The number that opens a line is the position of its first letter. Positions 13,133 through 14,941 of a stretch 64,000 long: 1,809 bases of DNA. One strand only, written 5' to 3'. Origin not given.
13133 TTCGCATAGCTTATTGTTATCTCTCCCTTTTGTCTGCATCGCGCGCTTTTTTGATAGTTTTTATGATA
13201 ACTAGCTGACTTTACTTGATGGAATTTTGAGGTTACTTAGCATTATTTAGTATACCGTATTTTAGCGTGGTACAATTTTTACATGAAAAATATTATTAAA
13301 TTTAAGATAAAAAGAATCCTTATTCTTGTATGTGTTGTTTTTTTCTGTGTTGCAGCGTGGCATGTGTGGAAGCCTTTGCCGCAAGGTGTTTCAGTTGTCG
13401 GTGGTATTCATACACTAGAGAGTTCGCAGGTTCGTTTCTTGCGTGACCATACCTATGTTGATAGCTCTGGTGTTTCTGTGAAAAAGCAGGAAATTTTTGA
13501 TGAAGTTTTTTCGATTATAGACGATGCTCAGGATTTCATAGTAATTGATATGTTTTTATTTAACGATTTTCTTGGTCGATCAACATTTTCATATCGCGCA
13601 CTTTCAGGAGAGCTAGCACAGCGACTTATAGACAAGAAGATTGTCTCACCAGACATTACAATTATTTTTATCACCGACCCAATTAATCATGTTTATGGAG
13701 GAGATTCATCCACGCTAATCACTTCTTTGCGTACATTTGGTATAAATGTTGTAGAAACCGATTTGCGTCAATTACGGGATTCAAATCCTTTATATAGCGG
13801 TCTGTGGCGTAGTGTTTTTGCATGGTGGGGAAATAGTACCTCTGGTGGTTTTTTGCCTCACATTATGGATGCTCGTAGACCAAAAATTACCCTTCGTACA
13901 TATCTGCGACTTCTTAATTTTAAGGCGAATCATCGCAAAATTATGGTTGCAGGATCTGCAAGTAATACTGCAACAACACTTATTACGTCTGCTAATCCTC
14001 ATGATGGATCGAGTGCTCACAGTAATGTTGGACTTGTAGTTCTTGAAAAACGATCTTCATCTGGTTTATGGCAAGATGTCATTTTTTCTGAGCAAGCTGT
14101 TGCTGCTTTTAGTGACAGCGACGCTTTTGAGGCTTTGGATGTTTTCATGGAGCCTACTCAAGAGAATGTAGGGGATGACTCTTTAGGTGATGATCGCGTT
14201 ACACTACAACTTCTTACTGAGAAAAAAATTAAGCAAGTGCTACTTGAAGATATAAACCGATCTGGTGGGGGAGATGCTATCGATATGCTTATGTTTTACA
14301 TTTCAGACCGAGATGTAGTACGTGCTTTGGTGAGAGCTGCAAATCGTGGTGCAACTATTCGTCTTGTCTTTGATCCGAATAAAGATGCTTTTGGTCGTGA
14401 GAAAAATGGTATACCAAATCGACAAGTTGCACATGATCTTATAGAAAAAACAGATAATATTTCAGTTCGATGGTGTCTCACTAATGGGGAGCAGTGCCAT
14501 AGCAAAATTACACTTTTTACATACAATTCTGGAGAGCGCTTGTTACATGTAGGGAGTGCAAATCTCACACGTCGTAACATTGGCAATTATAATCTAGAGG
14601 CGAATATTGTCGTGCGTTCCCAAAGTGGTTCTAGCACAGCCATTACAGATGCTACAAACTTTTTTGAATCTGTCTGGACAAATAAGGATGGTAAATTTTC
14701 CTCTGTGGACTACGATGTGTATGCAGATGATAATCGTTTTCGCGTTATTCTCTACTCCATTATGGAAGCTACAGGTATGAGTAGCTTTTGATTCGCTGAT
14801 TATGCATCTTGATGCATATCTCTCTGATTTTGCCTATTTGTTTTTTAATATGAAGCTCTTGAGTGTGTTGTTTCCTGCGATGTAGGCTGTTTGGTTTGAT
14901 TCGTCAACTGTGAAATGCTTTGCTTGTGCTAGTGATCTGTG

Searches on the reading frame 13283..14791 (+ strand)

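Call 59: search_protein_families(library=pfam, proteins=[window:13283-14791:+], max_evalue=0.00001)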
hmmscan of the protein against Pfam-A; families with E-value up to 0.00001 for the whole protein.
window:13283-14791:+ (502 aa): 1 family
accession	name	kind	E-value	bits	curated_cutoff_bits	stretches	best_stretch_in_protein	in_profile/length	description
PF13091.12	PLDc_2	-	4e-23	82.1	27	1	321-465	2-132/132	PLD-like domain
